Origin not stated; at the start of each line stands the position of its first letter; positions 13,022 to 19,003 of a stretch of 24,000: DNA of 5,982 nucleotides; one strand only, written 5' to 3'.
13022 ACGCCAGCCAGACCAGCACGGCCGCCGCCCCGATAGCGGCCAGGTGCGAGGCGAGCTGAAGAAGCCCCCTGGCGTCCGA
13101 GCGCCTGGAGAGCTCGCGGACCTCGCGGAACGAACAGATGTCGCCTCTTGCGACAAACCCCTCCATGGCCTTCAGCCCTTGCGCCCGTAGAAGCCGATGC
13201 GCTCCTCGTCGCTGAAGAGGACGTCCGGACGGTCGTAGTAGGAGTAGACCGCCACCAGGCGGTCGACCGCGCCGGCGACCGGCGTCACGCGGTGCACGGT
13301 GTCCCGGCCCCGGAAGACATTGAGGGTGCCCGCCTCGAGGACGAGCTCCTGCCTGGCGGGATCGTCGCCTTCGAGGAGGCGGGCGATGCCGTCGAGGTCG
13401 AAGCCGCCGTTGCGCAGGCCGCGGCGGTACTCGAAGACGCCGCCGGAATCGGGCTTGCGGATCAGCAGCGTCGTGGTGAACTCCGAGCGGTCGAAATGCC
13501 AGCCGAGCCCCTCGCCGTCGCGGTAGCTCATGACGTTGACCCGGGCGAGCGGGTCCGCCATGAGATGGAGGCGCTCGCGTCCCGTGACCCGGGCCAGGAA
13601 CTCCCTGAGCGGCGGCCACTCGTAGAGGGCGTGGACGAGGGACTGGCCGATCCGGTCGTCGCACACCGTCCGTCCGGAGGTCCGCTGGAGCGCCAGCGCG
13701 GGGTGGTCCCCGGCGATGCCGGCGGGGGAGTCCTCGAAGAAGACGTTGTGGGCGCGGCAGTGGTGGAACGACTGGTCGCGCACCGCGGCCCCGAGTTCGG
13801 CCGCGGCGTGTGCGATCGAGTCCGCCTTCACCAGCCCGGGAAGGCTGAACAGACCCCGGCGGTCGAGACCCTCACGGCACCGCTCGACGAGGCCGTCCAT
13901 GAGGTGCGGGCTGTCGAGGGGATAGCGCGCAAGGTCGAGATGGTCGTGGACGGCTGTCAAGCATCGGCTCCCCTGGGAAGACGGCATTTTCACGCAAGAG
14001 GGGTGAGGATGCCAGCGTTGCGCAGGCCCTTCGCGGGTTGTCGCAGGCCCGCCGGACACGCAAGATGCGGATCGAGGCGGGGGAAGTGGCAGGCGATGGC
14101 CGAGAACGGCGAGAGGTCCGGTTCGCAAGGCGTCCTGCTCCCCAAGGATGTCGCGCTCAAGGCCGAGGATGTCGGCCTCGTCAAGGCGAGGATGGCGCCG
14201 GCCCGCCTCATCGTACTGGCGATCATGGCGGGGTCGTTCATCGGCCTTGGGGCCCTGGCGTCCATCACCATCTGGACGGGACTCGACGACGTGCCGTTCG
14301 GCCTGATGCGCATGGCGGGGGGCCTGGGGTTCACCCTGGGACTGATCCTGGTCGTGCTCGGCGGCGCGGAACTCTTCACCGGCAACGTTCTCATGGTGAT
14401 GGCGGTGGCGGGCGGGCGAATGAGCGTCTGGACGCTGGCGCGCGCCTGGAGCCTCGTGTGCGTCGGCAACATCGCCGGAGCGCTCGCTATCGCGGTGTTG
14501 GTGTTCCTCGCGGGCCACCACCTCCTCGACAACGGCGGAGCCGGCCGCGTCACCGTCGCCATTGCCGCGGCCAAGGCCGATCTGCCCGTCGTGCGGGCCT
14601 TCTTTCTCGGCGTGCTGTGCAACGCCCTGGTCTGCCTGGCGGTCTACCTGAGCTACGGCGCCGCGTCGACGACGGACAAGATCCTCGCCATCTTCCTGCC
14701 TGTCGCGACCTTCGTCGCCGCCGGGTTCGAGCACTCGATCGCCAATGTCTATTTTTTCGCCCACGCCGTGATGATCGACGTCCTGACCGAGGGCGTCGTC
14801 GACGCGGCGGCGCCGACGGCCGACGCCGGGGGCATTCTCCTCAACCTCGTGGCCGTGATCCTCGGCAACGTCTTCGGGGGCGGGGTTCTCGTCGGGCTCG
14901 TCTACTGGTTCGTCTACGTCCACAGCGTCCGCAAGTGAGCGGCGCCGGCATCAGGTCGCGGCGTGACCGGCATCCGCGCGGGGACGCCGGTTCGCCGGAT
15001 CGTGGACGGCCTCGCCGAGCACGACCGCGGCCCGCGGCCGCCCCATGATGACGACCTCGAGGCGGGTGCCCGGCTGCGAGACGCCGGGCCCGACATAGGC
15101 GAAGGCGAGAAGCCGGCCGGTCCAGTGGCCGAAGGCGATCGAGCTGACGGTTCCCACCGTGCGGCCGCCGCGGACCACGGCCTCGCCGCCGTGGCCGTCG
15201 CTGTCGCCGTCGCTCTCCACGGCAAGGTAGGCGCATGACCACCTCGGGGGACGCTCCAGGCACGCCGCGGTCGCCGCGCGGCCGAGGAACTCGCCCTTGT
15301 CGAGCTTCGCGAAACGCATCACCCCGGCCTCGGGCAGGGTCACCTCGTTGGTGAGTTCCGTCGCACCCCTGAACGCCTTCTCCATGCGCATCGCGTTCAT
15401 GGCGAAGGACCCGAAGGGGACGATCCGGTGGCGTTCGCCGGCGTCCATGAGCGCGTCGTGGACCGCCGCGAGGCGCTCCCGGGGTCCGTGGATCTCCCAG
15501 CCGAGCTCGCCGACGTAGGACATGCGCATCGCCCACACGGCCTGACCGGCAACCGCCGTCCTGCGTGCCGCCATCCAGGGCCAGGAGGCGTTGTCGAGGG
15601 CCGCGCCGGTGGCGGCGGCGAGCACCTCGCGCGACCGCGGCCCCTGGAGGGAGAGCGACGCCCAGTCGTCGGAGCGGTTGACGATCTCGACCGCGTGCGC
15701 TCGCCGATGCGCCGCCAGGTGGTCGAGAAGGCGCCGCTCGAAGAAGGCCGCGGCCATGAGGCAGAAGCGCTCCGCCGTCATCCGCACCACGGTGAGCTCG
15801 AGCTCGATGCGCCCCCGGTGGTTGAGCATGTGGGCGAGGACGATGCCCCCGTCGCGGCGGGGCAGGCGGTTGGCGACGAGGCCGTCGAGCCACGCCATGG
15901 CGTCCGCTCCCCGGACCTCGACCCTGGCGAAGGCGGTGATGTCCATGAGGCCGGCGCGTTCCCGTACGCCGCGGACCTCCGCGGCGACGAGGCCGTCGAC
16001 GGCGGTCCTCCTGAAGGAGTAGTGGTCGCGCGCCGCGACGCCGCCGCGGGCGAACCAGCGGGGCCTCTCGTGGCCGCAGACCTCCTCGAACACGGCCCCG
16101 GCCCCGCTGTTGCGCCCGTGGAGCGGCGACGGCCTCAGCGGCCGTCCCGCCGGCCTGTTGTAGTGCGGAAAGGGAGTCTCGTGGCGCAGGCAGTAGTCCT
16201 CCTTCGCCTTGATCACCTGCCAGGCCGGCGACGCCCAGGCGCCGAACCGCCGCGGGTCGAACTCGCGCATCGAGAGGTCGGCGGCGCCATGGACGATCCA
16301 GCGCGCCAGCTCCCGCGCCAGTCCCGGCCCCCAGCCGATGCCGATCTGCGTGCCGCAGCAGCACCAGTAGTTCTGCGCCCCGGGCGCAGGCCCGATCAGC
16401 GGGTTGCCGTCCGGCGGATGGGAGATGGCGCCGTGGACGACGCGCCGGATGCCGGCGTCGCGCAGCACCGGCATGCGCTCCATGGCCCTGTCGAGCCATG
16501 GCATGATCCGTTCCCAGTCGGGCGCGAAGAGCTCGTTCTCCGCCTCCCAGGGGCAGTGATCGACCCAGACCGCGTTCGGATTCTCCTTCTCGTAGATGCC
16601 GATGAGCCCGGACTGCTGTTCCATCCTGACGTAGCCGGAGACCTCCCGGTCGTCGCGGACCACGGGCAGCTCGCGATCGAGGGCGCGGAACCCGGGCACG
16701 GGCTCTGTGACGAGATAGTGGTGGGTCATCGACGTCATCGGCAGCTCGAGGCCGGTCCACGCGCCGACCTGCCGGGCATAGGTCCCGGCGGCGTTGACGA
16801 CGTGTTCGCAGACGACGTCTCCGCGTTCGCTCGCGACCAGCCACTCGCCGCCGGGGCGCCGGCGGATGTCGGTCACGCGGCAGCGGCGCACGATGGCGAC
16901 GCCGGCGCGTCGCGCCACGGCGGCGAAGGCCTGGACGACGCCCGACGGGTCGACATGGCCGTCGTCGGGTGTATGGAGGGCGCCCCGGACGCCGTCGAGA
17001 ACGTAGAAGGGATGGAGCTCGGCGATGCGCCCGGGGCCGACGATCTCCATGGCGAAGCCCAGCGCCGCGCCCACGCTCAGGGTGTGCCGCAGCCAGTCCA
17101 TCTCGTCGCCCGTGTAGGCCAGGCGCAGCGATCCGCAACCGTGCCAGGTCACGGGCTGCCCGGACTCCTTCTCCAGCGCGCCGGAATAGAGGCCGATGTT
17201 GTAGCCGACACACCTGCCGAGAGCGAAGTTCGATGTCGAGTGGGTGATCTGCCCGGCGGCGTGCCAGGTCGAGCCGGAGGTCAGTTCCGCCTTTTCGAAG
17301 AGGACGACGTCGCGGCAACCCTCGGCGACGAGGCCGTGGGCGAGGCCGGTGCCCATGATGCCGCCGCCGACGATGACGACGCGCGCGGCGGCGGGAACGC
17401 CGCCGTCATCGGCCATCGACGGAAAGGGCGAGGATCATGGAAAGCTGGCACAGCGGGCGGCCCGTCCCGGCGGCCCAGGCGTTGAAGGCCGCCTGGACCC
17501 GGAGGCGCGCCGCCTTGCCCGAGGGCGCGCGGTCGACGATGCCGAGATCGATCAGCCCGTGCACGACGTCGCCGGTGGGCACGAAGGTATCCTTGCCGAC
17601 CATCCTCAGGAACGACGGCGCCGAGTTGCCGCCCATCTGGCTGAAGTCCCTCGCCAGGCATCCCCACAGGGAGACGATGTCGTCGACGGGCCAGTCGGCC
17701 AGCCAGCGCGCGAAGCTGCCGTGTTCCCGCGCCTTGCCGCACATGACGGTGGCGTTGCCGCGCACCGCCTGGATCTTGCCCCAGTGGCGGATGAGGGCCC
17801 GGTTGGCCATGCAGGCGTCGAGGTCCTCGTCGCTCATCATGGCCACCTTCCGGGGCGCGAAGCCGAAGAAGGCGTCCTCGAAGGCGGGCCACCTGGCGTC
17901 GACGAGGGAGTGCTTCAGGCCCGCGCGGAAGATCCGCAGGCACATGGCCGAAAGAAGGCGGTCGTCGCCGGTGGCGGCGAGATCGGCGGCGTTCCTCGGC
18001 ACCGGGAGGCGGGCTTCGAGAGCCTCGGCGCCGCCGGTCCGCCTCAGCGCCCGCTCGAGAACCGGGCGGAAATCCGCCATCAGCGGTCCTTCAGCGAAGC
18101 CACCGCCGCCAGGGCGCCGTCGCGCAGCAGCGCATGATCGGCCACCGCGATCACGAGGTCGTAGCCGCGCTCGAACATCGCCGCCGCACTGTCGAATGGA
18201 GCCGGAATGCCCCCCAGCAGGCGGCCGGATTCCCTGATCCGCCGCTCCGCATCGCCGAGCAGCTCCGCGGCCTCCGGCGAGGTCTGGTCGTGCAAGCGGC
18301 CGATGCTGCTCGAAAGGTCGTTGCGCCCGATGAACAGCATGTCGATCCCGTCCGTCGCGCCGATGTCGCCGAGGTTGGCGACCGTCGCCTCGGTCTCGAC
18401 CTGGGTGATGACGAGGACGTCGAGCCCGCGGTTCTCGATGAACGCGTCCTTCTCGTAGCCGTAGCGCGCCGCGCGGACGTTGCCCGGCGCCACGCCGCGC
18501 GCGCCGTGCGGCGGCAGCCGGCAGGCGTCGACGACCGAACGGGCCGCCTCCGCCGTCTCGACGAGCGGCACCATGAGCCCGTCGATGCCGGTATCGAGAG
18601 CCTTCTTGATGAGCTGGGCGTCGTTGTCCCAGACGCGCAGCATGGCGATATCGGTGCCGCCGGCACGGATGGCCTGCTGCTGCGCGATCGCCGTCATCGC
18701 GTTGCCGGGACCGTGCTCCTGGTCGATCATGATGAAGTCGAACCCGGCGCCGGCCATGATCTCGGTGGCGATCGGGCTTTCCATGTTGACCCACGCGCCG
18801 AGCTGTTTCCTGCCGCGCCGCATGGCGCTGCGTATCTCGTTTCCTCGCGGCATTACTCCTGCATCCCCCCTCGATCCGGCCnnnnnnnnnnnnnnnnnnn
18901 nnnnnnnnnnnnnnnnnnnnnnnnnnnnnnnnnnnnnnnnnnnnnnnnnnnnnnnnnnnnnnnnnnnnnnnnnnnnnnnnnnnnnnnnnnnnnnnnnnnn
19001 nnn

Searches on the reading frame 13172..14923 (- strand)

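Call 82: search_protein_families(library=pfam, proteins=[window:13172-14923:-], max_evalue=0.001)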
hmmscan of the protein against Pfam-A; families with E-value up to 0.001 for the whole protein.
window:13172-14923:- (583 aa): 1 family
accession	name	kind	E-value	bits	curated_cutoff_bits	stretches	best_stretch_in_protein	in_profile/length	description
PF23169.1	HalD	-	2.1e-11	44.1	26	1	427-567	74-213/228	Halogenase D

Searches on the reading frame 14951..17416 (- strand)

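Call 82: search_protein_families(library=pfam, proteins=[window:14951-17416:-], max_evalue=0.001)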
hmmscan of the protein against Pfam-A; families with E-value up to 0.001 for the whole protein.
window:14951-17416:- (821 aa): 5 families
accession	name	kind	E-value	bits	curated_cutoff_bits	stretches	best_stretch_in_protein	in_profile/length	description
PF01571.26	GCV_T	-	1.3e-61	208.6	25.6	1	432-701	1-254/255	Aminomethyltransferase folate-binding domain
PF01266.30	DAO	-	1.5e-61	209.3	27.9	1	12-373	1-353/353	FAD dependent oxidoreductase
PF08669.17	GCV_T_C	-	4.1e-14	52.7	25.9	1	731-802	6-76/80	Glycine cleavage T-protein C-terminal barrel domain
PF16350.10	FAO_M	-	5.5e-09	36.5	27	1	376-430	1-56/56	FAD dependent oxidoreductase central domain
PF13450.12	NAD_binding_8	-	0.00016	22.3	21.9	0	15-50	1-37/68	NAD(P)-binding Rossmann-like domain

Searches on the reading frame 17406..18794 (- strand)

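Call 82: search_protein_families(library=pfam, proteins=[window:17406-18794:-], max_evalue=0.001)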
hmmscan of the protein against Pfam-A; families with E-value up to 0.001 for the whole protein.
window:17406-18794:- (462 aa): 1 family
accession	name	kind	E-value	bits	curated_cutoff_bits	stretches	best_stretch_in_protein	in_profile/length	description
PF03352.18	Adenine_glyco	-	1.1e-15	58.4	25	1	276-367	22-113/177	Methyladenine glycosylase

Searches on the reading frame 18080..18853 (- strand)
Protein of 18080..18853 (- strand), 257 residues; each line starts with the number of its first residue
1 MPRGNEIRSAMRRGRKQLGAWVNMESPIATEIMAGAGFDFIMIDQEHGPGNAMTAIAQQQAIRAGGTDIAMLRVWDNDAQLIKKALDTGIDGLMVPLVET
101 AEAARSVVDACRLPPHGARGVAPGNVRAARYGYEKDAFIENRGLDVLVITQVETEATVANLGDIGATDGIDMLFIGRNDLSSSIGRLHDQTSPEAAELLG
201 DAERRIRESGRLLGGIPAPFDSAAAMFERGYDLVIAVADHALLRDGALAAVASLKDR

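Call 82: search_protein_families(library=pfam, proteins=[window:18080-18853:-], max_evalue=0.001)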
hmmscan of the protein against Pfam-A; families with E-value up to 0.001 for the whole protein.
window:18080-18853:- (257 aa): 1 family
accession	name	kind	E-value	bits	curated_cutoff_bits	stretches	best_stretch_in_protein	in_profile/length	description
PF03328.21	HpcH_HpaI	-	5e-33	114.7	25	1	17-215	1-185/221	HpcH/HpaI aldolase/citrate lyase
